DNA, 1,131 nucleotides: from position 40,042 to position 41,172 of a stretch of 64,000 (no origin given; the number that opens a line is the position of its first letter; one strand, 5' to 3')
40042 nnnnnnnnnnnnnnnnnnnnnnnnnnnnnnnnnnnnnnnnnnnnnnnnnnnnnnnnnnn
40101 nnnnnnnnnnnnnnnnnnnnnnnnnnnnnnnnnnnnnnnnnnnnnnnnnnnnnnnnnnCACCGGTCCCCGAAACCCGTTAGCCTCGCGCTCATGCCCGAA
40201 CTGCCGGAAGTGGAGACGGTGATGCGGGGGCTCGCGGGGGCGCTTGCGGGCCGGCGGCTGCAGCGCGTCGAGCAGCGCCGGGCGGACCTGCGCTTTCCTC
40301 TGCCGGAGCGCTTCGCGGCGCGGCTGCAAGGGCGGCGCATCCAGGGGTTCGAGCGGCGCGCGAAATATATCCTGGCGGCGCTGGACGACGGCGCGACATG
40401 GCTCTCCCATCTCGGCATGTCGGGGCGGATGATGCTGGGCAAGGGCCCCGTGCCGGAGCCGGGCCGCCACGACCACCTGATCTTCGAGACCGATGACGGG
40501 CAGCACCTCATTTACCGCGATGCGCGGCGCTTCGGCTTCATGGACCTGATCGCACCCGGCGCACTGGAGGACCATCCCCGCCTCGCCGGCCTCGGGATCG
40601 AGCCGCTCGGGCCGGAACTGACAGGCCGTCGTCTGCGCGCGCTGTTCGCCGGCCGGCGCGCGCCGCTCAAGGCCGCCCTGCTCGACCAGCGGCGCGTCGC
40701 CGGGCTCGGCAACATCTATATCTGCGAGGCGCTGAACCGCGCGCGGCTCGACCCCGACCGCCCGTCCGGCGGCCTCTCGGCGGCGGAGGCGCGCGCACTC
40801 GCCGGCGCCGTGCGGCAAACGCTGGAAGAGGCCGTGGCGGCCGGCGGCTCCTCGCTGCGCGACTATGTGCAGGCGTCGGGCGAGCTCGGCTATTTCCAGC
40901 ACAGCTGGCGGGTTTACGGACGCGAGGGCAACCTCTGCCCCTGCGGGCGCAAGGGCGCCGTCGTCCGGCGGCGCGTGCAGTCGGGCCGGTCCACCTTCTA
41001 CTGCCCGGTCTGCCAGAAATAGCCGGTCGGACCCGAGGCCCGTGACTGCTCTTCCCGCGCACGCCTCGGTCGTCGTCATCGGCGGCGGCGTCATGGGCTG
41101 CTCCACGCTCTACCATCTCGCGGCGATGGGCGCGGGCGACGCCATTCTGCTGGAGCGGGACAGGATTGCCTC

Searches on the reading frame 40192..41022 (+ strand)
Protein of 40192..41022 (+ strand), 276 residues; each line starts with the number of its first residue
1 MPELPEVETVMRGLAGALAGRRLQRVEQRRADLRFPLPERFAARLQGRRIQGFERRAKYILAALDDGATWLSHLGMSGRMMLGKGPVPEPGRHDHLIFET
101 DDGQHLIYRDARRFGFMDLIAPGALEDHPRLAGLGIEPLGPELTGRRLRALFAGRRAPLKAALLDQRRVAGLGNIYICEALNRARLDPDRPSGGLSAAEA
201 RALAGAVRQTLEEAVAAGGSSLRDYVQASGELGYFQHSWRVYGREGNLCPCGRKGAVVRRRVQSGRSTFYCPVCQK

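Call 4: search_protein_families(library=pfam, proteins=[window:40192-41022:+], max_evalue=1)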
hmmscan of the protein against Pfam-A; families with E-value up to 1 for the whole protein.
window:40192-41022:+ (276 aa): 3 families
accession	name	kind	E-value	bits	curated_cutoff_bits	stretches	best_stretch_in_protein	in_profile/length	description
PF01149.29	Fapy_DNA_glyco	-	2.3e-36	125.4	25.5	1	1-117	1-117/117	Formamidopyrimidine-DNA glycosylase N-terminal domain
PF06831.19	H2TH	-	9.8e-21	74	34.7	1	134-224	1-91/93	Formamidopyrimidine-DNA glycosylase H2TH domain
PF06827.20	zf-FPG_IleRS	-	0.0027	18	21.3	1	255-276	8-29/30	Zinc finger found in FPG and IleRS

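Call 32: find_encoding_contigs(protein=window:40192-41022:+, flank=6000, max_places=8)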
Protein window:40192-41022:+ (276 aa): 1 contig read that carries it; 1 place shown.
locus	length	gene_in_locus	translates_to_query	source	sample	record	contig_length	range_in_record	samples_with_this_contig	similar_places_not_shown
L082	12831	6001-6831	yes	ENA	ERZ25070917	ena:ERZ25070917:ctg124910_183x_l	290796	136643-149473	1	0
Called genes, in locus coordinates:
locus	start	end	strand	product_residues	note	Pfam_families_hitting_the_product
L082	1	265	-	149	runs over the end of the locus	PF00692:dUTPase, PF22769:DCD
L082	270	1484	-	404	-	PF02441:Flavoprotein, PF04127:DFP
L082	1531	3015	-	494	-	PF03109:ABC1, PF27536:UbiB_helical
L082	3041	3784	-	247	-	PF01209:Ubie_methyltran, PF13489:Methyltransf_23, PF13847:Methyltransf_31, PF08241:Methyltransf_11, PF08242:Methyltransf_12, PF13649:Methyltransf_25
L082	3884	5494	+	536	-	PF13175:AAA_15, PF13304:AAA_21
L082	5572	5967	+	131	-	-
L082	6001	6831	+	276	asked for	PF01149:Fapy_DNA_glyco, PF06831:H2TH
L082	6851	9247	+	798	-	PF01266:DAO, PF16350:FAO_M, PF01571:GCV_T, PF08669:GCV_T_C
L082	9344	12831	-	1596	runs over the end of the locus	PF21075:GDH_ACT1, PF21073:GDH_HM1, PF21076:GDH_ACT2, PF21079:GDH_HM2, PF21077:GDH_ACT3, PF21078:GDH_HM3, PF05088:Bac_GDH_CD, PF21074:GDH_C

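Call 42: find_homologous_proteins(query=window:40192-41022:+, max_evalue=1e-60)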
Query window:40192-41022:+ (276 aa): 7984 proteins with E <= 1e-60 among 8000 candidates; the best 120 are listed.
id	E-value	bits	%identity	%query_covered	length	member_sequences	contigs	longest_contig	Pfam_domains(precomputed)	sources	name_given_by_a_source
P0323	5.9e-163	559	91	100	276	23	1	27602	PF06831.20,PF01149.30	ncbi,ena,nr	ncbi:MAG: bifunctional DNA-formamidopyrimidine glycosylase/DNA-(apurinic or apyrimidinic site) lyase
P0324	1.4e-161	554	91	100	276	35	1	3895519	PF06831.20,PF01149.30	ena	-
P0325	2.0e-161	554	91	100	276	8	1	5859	PF06831.20,PF01149.30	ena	-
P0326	1.2e-160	551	91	100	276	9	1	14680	PF06831.20,PF01149.30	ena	-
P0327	1.8e-159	548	90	100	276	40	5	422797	PF06831.20,PF01149.30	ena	-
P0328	2.2e-159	547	90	100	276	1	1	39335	PF06831.20,PF01149.30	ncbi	-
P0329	6.0e-159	546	89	100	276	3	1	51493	PF06831.20,PF01149.30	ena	-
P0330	1.1e-158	545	89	100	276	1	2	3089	PF06831.20,PF01149.30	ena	-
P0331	4.1e-158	543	89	100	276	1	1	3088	PF06831.20,PF01149.30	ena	-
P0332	9.9e-158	542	89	100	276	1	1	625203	PF06831.20,PF01149.30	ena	-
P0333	2.9e-157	540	88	100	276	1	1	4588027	PF06831.20,PF01149.30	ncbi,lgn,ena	-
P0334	3.1e-157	540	88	100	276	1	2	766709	PF06831.20,PF01149.30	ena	-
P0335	3.6e-157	540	88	100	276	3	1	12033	PF06831.20,PF01149.30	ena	-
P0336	1.7e-156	538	88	100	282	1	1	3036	PF06831.20,PF01149.30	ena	-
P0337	2.6e-154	531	86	100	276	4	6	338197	PF06831.20,PF01149.30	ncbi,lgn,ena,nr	ncbi:MAG: bifunctional DNA-formamidopyrimidine glycosylase/DNA-(apurinic or apyrimidinic site) lyase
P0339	2.6e-151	521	85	100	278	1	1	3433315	PF06831.20,PF01149.30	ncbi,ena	-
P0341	4.3e-148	510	82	100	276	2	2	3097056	PF06831.20,PF01149.30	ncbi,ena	-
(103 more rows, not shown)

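Call 43: find_encoding_contigs(protein=P0324, flank=5000, max_places=3)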
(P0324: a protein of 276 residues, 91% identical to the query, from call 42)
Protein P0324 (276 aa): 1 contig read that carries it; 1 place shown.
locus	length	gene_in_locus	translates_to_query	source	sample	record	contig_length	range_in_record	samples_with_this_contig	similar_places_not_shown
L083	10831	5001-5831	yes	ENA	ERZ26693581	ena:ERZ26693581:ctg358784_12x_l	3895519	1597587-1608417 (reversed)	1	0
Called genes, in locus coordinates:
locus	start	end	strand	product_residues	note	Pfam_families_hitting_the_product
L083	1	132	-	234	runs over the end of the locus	PF01738:DLH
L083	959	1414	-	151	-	PF00692:dUTPase, PF22769:DCD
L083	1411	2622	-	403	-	PF02441:Flavoprotein, PF04127:DFP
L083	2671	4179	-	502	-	PF03109:ABC1, PF27536:UbiB_helical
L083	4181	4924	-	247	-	PF01209:Ubie_methyltran, PF13489:Methyltransf_23, PF13847:Methyltransf_31, PF08241:Methyltransf_11, PF08242:Methyltransf_12, PF13649:Methyltransf_25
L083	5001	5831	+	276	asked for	PF01149:Fapy_DNA_glyco, PF06831:H2TH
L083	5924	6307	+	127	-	-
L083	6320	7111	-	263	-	PF00106:adh_short, PF08659:KR (weak), PF13561:adh_short_C2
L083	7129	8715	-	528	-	PF01019:G_glu_transpept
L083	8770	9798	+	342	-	PF08448:PAS_4 (weak), PF13188:PAS_8 (weak), PF00512:HisKA, PF02518:HATPase_c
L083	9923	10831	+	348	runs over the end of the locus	PF12849:PBP_like_2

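Call 44: find_encoding_contigs(protein=P0339, flank=5000, max_places=2)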
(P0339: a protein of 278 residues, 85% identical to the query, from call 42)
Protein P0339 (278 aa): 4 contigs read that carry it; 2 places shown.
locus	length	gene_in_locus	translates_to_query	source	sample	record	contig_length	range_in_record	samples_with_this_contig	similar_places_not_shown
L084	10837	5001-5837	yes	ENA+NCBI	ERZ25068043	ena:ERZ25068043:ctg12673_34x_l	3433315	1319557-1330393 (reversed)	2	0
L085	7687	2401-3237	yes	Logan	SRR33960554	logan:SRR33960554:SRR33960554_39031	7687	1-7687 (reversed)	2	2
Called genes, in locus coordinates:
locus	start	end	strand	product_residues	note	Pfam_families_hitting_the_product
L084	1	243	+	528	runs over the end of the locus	PF01019:G_glu_transpept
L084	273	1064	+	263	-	PF00106:adh_short, PF13561:adh_short_C2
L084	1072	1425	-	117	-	-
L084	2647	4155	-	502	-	PF03109:ABC1, PF27536:UbiB_helical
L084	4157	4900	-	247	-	PF01209:Ubie_methyltran, PF13489:Methyltransf_23, PF13847:Methyltransf_31, PF08241:Methyltransf_11, PF08242:Methyltransf_12, PF13649:Methyltransf_25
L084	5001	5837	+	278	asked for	PF01149:Fapy_DNA_glyco, PF06831:H2TH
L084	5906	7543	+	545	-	PF07969:Amidohydro_3, PF01979:Amidohydro_1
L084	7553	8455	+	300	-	PF02492:cobW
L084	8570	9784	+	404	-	PF02441:Flavoprotein, PF04127:DFP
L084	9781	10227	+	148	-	PF00692:dUTPase, PF22769:DCD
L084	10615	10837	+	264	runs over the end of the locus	-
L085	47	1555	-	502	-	PF03109:ABC1, PF27536:UbiB_helical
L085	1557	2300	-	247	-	PF01209:Ubie_methyltran, PF13489:Methyltransf_23, PF13847:Methyltransf_31, PF08241:Methyltransf_11, PF08242:Methyltransf_12, PF13649:Methyltransf_25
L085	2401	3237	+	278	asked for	PF01149:Fapy_DNA_glyco, PF06831:H2TH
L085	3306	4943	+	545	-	PF07969:Amidohydro_3, PF01979:Amidohydro_1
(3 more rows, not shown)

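Call 45: find_encoding_contigs(protein=P0341, flank=5000, max_places=2)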
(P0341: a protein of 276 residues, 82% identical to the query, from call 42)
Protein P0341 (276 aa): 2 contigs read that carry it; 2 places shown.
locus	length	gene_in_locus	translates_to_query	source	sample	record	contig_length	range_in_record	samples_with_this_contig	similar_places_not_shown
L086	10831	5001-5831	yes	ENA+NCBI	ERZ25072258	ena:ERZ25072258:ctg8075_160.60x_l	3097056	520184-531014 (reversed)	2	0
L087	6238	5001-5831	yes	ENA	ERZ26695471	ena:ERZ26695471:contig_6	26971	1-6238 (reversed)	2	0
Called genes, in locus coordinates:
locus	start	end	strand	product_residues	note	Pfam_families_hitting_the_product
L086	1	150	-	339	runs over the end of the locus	PF00762:Ferrochelatase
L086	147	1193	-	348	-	PF01208:URO-D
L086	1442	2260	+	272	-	PF03618:Kinase-PPPase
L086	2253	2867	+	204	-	PF02545:Maf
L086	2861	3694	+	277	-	PF08501:Shikimate_dh_N, PF01488:Shikimate_DH, PF18317:SDH_C (weak)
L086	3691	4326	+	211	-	PF01121:CoaE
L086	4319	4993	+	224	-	PF00929:RNase_T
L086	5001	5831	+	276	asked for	PF01149:Fapy_DNA_glyco, PF06831:H2TH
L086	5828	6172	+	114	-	-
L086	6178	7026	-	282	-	PF02195:ParB_N, PF17762:HTH_ParB, PF23552:ParB_C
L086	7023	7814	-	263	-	PF00142:Fer4_NifH (weak), PF01656:CbiA, PF02374:ArsA_ATPase (faint), PF06564:CBP_BcsQ, PF09140:MipZ, PF10609:ParA, PF13614:AAA_31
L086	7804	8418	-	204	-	PF02527:GidB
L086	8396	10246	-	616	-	PF01134:GIDA, PF12831:FAD_oxidored, PF21680:GIDA_C_1st, PF13932:SAM_GIDA_C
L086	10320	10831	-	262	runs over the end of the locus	PF00106:adh_short, PF05949:DUF881 (faint), PF08659:KR, PF13561:adh_short_C2, PF23441:SDR (weak)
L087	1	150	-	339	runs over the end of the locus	PF00762:Ferrochelatase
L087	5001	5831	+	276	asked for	PF01149:Fapy_DNA_glyco, PF06831:H2TH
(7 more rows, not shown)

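Call 46: find_encoding_contigs(protein=P0337, flank=5000, max_places=3)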
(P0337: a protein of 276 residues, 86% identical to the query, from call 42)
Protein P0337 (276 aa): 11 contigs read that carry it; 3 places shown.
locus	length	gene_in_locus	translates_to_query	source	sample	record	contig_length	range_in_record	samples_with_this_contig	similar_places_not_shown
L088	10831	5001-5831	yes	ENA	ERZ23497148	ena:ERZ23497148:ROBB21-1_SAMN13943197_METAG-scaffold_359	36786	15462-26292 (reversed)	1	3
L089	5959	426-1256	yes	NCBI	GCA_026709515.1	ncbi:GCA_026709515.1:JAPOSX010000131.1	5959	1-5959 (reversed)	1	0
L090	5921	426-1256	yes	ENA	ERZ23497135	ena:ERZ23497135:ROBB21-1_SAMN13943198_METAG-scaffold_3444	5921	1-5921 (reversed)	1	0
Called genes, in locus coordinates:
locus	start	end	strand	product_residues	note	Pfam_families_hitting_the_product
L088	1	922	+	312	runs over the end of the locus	PF12911:OppC_N, PF00528:BPD_transp_1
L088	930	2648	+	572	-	PF13191:AAA_16 (faint), PF13476:AAA_23 (faint), PF00005:ABC_tran, PF02463:SMC_N (faint), PF13304:AAA_21 (faint), PF13401:AAA_22 (faint), PF08352:oligo_HPY (weak), PF00005:ABC_tran, +1 more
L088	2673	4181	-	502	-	PF03109:ABC1, PF27536:UbiB_helical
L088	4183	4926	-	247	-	PF01209:Ubie_methyltran, PF13489:Methyltransf_23, PF13847:Methyltransf_31, PF08241:Methyltransf_11, PF08242:Methyltransf_12, PF13649:Methyltransf_25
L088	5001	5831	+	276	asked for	PF01149:Fapy_DNA_glyco, PF06831:H2TH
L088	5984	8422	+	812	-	PF01266:DAO, PF16350:FAO_M, PF01571:GCV_T, PF08669:GCV_T_C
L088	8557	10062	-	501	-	PF00091:Tubulin, PF12327:FtsZ_C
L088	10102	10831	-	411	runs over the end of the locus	PF11104:PilM_2 (faint), PF14450:FtsA (weak), PF02491:SHS2_FTSA, PF14450:FtsA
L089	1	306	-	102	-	PF01209:Ubie_methyltran, PF13649:Methyltransf_25 (weak)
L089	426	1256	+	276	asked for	PF01149:Fapy_DNA_glyco, PF06831:H2TH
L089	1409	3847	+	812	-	PF01266:DAO, PF16350:FAO_M, PF01571:GCV_T, PF08669:GCV_T_C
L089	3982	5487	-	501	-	PF00091:Tubulin, PF12327:FtsZ_C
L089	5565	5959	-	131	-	?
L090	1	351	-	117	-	?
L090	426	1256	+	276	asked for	PF01149:Fapy_DNA_glyco, PF06831:H2TH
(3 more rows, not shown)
